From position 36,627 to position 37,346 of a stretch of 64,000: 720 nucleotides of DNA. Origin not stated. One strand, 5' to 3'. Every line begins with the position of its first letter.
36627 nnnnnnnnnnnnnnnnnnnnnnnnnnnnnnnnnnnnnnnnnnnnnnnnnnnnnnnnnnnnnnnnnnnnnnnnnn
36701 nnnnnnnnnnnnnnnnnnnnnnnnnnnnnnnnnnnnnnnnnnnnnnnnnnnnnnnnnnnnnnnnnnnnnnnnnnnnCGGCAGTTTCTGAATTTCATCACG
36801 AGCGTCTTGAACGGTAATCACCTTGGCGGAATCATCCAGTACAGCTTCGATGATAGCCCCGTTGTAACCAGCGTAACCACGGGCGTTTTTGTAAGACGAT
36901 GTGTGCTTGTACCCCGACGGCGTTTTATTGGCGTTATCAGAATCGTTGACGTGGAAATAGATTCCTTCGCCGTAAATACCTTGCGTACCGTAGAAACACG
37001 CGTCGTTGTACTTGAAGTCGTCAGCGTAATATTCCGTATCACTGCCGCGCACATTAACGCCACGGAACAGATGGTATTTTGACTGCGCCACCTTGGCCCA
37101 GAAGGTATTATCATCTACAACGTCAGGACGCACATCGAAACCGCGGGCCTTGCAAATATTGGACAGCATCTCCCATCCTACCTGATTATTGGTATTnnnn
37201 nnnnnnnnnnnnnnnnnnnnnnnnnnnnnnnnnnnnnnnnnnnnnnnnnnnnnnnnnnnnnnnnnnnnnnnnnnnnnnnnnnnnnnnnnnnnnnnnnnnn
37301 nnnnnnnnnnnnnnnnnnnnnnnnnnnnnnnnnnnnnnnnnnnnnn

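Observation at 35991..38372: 793-aa two-enzyme candidate effector: kinase-like plus ART/PARP-like domains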

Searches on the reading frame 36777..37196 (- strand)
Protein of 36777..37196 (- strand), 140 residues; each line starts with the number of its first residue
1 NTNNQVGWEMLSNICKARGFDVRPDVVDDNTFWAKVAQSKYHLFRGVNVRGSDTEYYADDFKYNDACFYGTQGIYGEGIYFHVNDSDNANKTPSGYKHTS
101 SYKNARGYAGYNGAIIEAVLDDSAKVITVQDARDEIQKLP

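Call 46: search_solved_structures(query=A3, max_evalue=10, show_alignments=5)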
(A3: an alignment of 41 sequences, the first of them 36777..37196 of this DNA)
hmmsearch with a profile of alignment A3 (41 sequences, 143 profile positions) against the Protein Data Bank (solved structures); distinct sequences matched with E-value up to 10: 1.
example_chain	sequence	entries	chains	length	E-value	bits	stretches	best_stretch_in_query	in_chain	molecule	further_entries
8imn_5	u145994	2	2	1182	0.029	17.7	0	24-60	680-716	CpcN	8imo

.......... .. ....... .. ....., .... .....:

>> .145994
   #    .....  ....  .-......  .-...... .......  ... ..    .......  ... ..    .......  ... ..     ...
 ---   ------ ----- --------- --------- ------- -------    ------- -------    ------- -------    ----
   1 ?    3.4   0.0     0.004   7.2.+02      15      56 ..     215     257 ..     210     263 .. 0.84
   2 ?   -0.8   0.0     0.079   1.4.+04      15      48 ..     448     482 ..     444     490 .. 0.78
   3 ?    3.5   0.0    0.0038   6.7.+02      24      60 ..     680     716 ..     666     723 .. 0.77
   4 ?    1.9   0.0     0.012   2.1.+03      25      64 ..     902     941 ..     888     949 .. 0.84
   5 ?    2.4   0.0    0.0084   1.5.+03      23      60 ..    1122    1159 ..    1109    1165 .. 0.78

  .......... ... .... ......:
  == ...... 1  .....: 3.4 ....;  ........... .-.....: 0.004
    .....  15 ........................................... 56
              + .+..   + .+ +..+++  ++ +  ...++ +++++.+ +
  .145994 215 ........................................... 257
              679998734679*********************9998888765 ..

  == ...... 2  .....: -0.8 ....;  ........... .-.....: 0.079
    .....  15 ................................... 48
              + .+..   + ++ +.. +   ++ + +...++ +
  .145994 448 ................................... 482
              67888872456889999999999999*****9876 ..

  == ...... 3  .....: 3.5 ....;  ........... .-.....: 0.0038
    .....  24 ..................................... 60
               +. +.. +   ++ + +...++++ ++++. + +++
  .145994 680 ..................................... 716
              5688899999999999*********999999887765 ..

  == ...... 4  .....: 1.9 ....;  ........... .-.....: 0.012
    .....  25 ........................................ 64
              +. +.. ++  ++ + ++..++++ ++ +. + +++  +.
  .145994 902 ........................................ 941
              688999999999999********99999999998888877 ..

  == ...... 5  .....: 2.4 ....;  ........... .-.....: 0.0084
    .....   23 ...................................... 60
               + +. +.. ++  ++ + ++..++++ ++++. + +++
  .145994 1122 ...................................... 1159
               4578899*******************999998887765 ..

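Call 49: search_protein_representatives(alignment_id=A3)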
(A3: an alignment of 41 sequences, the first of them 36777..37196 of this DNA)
Query: 41 sequences, 143 profile positions. Proteins with E-value up to 0.001 (for the whole library): 958; up to 1e-10: 77; up to 1e-30: 24. The best 150 are listed.
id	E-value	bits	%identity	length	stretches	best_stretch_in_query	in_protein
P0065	4.6e-49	182.4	-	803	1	3-141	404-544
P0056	7.8e-49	181.7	-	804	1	2-140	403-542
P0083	3.1e-48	179.7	-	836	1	3-141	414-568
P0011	3.7e-47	176.2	-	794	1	2-141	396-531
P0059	1.5e-45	171.0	-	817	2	2-140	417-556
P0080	1.1e-43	165.0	-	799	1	2-141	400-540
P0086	3.3e-43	163.4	-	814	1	2-141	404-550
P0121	4.5e-43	163.0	-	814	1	3-141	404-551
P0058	5.7e-43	162.6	-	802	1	3-138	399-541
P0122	7.2e-42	159.1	-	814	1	2-141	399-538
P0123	9.6e-42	158.7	-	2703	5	5-126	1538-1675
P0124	1.2e-41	158.3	-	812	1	2-140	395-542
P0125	2.6e-41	157.3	-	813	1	2-139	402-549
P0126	2.7e-41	157.2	-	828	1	4-141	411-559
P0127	1.6e-40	154.7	-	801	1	2-141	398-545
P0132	7.7e-37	142.8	-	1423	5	2-84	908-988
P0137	1.1e-30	122.9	-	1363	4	9-86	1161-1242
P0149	5.2e-17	78.5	-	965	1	3-138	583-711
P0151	1.1e-15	74.1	-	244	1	3-140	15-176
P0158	2.2e-13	66.7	-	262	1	5-140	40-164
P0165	1.1e-12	64.5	-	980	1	3-139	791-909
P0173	1.5e-11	60.8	-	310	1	9-141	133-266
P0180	3.3e-11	59.7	-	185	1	2-139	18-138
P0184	4.5e-11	59.2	-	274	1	9-139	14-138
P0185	5.1e-11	59.0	-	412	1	9-136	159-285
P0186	5.2e-11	59.0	-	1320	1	5-139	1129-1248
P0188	9.7e-11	58.1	-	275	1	9-139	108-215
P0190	1.1e-10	58.0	-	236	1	4-136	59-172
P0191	1.4e-10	57.6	-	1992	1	2-140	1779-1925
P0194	1.6e-10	57.5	-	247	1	8-136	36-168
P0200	2.5e-10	56.8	-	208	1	8-136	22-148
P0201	2.6e-10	56.7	-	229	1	8-140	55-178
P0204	2.9e-10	56.6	-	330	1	9-140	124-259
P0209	4.0e-10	56.1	-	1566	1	4-136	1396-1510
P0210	4.1e-10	56.1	-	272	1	9-139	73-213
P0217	7.8e-10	55.2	-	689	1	9-139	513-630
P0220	9.5e-10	54.9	-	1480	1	6-139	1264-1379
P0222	1.1e-09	54.8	-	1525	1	4-139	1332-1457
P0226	1.2e-09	54.6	-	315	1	8-139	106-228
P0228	1.2e-09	54.5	-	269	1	9-133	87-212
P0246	2.5e-09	53.6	-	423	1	7-139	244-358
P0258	4.8e-09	52.6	-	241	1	7-135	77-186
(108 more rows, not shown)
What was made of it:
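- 36774..37193 (-): ART-like domain, N-terminal part, aa 394-533. Strand 1 carries F-R437-G438; 'GxG-I-Y472' is on strand 2; the following helix carries A497..Y500; a beta-hairpin holds 'AIIEAVL..AKVIT'. A profile of this stretch finds 958 clusters (call 49).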

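Call 50: search_protein_families(library=pfam, proteins=[P0151, P0158, P0180, P0184, P0188, P0190, P0194, P0200, P0201, P0210], max_evalue=0.01)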
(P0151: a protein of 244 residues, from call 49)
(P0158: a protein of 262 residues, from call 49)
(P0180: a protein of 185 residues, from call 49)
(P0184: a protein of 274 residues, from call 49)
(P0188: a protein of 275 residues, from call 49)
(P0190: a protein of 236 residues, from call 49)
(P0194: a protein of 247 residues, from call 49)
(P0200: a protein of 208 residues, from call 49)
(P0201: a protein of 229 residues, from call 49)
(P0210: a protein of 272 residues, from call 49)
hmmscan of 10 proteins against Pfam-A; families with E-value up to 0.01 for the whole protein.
P0151 (244 aa): 0 families

P0158 (262 aa): 0 families

P0180 (185 aa): 0 families

P0184 (274 aa): 0 families

P0188 (275 aa): 0 families

P0190 (236 aa): 0 families

P0194 (247 aa): 0 families

P0200 (208 aa): 0 families

P0201 (229 aa): 0 families

P0210 (272 aa): 0 families
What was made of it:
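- Tried and rejected: A scan of 10 short family members returned nothing (call 50).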

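Call 54: search_protein_families(library=pfam, proteins=[P0149, P0165, P0186, P0191, P0209, P0220, P0222], max_evalue=0.001)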
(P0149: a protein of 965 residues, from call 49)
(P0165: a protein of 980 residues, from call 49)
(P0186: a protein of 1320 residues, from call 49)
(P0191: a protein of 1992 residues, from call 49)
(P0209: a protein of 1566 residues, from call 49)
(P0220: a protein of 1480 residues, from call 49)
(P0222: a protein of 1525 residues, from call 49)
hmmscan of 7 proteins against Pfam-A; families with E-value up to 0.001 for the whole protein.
P0149 (965 aa): 0 families

P0165 (980 aa): 1 family
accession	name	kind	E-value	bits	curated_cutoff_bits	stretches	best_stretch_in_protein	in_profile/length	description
PF00293.34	NUDIX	-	1.2e-11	45.2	21.1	1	617-734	5-118/134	NUDIX domain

P0186 (1320 aa): 2 families
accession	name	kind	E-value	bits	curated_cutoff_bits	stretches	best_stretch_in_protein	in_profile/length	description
PF00293.34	NUDIX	-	3.2e-12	47.1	21.1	1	955-1022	4-71/134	NUDIX domain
PF04233.19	Phage_Mu_F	-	5.5e-05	24.3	29.6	1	278-396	2-110/112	Phage Mu protein F like protein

P0191 (1992 aa): 2 families
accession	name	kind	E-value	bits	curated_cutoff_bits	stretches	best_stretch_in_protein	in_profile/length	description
PF00293.34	NUDIX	-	6e-11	42.9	21.1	1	1610-1728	4-118/134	NUDIX domain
PF04233.19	Phage_Mu_F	-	4.1e-07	31.2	29.6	1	506-623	2-109/112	Phage Mu protein F like protein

P0209 (1566 aa): 0 families

P0220 (1480 aa): 4 families
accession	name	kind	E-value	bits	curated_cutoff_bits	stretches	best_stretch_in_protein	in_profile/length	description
PF04860.17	Phage_portal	-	2.3e-29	103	39.1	1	118-349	48-275/321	Phage portal protein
PF13563.12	2_5_RNA_ligase2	-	9.4e-12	45.7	27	1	588-671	49-126/152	2'-5' RNA ligase superfamily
PF04233.19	Phage_Mu_F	-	1.5e-07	32.6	29.6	1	1098-1197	13-109/112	Phage Mu protein F like protein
PF10469.15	AKAP7_NLS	-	0.00055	20.3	24.4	0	553-659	28-147/208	AKAP7 2'5' RNA ligase-like domain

P0222 (1525 aa): 2 families
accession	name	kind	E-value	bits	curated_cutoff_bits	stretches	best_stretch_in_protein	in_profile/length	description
PF00293.34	NUDIX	-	8.4e-11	42.5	21.1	1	1161-1279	4-118/134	NUDIX domain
PF04233.19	Phage_Mu_F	-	6.7e-09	36.9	29.6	1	277-394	2-109/112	Phage Mu protein F like protein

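Call 62: search_protein_families(library=pfam, proteins=[P0204, P0217, P0226, P0228, P0246, P0258, P0173, P0185], max_evalue=10)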
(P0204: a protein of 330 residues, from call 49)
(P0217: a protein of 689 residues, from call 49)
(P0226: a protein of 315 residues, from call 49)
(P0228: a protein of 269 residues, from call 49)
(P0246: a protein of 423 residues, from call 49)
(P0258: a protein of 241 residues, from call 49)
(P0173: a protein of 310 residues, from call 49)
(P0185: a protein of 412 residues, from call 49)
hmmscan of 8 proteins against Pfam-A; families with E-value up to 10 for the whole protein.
P0204 (330 aa): 3 families
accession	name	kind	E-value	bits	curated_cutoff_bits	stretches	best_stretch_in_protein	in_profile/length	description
PF00326.27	Peptidase_S9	-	0.044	13.7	22.6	1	181-224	19-62/213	Prolyl oligopeptidase family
PF13202.12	EF-hand_5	-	1.5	8.9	25.9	0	246-255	15-24/25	EF hand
PF00036.39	EF-hand_1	-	1.6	8.9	25.4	0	246-258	16-28/29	EF hand domain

P0217 (689 aa): 0 families

P0226 (315 aa): 0 families

P0228 (269 aa): 0 families

P0246 (423 aa): 1 family
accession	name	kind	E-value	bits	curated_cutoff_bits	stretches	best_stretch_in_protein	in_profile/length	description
PF06152.16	Phage_min_cap2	-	1.8e-21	76.9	26.3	1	1-179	190-365/366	Phage minor capsid protein 2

P0258 (241 aa): 3 families
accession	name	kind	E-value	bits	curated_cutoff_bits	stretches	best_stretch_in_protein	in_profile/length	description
PF03063.25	Prismane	-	0.22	10.6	27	1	141-211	38-108/513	Prismane/CO dehydrogenase family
PF05873.17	Mt_ATP-synt_D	-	0.62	10.3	27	1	28-76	96-144/154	ATP synthase D chain, mitochondrial (ATP5H)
PF18760.7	ART-PolyVal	-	2.4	9.4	31.2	1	139-224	29-114/140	ADP-Ribosyltransferase in polyvalent proteins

P0173 (310 aa): 4 families
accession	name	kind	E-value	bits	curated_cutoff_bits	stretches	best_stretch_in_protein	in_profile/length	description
PF11600.14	CAF1A_acidic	-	0.017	15.3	26.4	1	27-135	16-123/140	Chromatin assembly factor 1 complex p150 subunit, acidic region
PF11256.13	SAV0927-like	-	0.075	13.7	25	1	236-258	33-54/80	SAV0927-like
PF01080.22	Presenilin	-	2.4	7.3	34.3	1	12-112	213-310/408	Presenilin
PF17380.7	DUF5401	-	6.3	5.2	25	0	51-115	427-490/721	Family of unknown function (DUF5401)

P0185 (412 aa): 1 family
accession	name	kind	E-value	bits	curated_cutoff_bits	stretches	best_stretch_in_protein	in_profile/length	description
PF08462.16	Carmo_coat_C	-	0.12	12.9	21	1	203-249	43-89/99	Carmovirus coat protein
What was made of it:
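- The family domain sits at the C-terminus of MuF+NUDIX proteins, of a portal-2H-MuF fusion, and of a minor-capsid-protein-2 fusion (calls 54, 62).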

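Call 77: search_protein_families(library=pfam, proteins=[P0123, P0132, P0137], max_evalue=0.01)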
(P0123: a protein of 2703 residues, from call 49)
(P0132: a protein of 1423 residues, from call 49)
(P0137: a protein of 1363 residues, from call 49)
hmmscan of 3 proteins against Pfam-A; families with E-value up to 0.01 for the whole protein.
P0123 (2703 aa): 3 families
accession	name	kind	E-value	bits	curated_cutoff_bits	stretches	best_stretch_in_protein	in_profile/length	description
PF00583.31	Acetyltransf_1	-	3.9e-08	34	20.7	1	2225-2283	55-111/116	Acetyltransferase (GNAT) family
PF13508.13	Acetyltransf_7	-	2.1e-05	25.2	27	0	2227-2271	23-65/84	Acetyltransferase (GNAT) domain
PF02817.22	E3_binding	-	0.0095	16.6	23.7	0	756-766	23-33/36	e3 binding domain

P0132 (1423 aa): 3 families
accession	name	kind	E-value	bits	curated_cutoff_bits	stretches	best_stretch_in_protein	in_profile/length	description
PF03496.20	ADPrib_exo_Tox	-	8.3e-11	42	23.4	1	1240-1406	18-175/196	ADP-ribosyltransferase exoenzyme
PF18760.7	ART-PolyVal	-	2.3e-05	25.6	31.2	0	436-497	29-67/140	ADP-Ribosyltransferase in polyvalent proteins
PF00644.27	PARP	-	0.0024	17.9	26.7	0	974-1002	79-109/199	Poly(ADP-ribose) polymerase catalytic domain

P0137 (1363 aa): 0 families
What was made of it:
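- On ADP-ribosyltransferase superfamily: Family member P0132: ART-PolyVal E = 2.3e-5 and PARP E = 0.0024 (call 77).
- Family member P0132, with four copies of the domain, hits Pfam ART-PolyVal (E = 2.3e-5) and PARP (E = 0.0024) inside those copies (call 77).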
